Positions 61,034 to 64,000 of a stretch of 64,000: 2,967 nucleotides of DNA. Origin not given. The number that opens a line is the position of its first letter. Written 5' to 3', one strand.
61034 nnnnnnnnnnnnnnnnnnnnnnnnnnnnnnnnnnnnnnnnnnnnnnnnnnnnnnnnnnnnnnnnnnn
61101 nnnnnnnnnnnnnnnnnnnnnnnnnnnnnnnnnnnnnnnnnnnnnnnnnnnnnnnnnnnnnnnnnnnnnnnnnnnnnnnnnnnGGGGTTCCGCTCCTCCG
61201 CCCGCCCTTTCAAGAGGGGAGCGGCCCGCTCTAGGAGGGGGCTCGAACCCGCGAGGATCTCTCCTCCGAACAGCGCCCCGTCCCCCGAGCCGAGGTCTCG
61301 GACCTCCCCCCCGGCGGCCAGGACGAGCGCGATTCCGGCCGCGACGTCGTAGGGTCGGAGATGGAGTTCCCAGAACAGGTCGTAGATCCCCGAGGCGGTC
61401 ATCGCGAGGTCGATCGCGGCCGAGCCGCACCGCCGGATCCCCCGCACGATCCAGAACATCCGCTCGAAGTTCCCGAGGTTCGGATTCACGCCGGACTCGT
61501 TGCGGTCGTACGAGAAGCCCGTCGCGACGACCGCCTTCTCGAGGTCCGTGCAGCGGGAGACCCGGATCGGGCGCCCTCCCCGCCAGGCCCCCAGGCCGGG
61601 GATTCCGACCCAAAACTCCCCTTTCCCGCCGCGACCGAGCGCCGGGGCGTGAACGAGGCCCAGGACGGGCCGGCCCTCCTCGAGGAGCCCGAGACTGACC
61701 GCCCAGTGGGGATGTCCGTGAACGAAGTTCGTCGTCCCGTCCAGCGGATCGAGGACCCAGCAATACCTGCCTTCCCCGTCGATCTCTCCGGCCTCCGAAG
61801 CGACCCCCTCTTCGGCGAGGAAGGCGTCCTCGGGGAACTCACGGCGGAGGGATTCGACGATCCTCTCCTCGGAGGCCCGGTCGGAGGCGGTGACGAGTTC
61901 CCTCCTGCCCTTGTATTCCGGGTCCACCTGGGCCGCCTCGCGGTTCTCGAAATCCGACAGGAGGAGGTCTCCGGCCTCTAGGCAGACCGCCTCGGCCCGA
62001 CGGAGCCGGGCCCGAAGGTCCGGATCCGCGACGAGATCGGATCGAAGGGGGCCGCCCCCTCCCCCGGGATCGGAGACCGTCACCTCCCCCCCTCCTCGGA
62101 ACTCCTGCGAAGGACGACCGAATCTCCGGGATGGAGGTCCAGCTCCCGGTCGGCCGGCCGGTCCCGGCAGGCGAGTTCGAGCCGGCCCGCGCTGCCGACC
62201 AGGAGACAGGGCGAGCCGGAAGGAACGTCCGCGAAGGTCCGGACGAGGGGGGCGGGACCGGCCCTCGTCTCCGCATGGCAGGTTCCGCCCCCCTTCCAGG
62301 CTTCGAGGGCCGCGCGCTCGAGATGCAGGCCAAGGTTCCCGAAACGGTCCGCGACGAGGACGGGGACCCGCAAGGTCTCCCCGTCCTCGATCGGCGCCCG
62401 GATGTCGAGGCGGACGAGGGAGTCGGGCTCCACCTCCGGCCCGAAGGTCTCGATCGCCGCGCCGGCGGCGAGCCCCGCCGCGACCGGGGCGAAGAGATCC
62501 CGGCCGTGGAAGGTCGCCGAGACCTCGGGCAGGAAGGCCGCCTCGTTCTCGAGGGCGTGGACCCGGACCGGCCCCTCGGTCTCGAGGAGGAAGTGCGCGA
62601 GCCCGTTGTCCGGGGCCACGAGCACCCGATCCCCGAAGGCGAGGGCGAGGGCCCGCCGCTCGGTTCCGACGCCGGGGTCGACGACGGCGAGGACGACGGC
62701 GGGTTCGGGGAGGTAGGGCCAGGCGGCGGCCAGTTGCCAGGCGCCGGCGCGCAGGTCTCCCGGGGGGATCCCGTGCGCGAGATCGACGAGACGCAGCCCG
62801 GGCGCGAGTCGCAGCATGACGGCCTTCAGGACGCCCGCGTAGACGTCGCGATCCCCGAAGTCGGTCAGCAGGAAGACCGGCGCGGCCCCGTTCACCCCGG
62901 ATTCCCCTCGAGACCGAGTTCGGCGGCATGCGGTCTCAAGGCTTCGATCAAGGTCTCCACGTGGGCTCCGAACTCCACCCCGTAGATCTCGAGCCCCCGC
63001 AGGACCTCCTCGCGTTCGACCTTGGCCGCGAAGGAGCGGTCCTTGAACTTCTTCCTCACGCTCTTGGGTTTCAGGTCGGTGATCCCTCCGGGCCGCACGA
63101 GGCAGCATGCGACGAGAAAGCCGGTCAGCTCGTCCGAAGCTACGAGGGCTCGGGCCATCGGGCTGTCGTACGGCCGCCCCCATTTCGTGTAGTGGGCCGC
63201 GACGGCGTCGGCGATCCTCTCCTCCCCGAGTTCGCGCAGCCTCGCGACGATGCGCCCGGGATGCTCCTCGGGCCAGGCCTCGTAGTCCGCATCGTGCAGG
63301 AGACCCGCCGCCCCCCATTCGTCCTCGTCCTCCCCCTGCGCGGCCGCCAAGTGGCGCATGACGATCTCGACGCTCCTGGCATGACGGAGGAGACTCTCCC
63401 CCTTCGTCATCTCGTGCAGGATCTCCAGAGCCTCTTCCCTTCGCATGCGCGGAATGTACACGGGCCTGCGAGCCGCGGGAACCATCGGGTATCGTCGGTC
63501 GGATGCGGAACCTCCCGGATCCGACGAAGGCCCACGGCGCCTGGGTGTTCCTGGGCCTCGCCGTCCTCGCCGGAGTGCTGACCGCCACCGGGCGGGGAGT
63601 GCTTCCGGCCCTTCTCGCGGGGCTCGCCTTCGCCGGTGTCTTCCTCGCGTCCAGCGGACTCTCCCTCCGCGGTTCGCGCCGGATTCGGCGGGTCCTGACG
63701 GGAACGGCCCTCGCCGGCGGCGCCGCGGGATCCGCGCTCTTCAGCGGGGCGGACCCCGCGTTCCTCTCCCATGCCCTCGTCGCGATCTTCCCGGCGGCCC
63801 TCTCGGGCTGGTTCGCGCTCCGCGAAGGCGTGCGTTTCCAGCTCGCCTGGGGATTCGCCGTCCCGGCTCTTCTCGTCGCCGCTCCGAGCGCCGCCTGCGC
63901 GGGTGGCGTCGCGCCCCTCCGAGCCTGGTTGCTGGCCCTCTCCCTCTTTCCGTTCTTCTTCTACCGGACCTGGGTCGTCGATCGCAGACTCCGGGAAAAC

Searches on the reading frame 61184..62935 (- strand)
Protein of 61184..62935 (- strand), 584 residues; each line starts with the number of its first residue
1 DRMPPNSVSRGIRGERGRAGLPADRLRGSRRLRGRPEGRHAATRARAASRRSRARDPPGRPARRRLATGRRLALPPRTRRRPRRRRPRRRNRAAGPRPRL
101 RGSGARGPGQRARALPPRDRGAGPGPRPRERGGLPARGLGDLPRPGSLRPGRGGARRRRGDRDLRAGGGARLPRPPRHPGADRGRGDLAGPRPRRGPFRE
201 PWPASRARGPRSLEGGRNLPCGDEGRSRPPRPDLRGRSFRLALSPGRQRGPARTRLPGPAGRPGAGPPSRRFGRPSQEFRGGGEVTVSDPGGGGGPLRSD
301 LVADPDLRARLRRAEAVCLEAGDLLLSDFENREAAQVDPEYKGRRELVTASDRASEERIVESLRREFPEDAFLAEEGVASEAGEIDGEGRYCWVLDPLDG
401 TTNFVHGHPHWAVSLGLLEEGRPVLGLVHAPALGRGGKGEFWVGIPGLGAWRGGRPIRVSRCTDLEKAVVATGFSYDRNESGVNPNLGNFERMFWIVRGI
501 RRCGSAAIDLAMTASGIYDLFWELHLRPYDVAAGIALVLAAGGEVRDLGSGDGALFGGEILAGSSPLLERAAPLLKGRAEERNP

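Call 17: search_protein_families(library=pfam, proteins=[window:61184-62935:-], max_evalue=0.01)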
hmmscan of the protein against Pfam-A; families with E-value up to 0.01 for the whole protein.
window:61184-62935:- (584 aa): 1 family
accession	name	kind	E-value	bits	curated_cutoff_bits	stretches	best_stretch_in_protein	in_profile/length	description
PF00459.30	Inositol_P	-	2e-60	205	27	1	314-570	9-261/271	Inositol monophosphatase family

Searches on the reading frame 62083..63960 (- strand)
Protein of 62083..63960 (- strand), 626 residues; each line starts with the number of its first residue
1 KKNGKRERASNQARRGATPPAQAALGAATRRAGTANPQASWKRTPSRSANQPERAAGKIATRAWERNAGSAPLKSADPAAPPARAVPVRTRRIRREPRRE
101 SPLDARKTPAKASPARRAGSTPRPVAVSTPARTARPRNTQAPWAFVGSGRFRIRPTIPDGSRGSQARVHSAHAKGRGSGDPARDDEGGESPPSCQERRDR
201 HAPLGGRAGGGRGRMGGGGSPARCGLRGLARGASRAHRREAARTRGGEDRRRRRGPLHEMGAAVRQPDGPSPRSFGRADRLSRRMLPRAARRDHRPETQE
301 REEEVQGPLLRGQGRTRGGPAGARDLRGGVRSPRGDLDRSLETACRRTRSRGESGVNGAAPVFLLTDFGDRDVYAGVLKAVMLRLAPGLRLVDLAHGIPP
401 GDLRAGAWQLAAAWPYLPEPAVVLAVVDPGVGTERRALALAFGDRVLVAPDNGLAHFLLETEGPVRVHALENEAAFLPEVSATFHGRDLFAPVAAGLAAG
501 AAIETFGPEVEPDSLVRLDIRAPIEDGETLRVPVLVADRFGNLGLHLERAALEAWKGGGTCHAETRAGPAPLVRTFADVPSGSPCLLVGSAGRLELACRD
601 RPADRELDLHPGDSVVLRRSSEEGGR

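Call 17: search_protein_families(library=pfam, proteins=[window:62083-63960:-], max_evalue=0.01)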
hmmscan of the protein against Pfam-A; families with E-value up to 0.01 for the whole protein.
window:62083-63960:- (626 aa): 3 families
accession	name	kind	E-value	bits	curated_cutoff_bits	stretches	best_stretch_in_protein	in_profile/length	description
PF01887.21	SAM_HAT_N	-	1.5e-47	161.5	26.3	1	362-507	1-145/145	SAM hydroxide adenosyltransferase N-terminal domain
PF20257.3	SAM_HAT_C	-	9e-15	55.2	25.5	1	534-615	3-83/84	SAM hydroxide adenosyltransferase C-terminal domain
PF01012.27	ETF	-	0.00068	19.9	26.7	1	422-530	36-141/181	Electron transfer flavoprotein domain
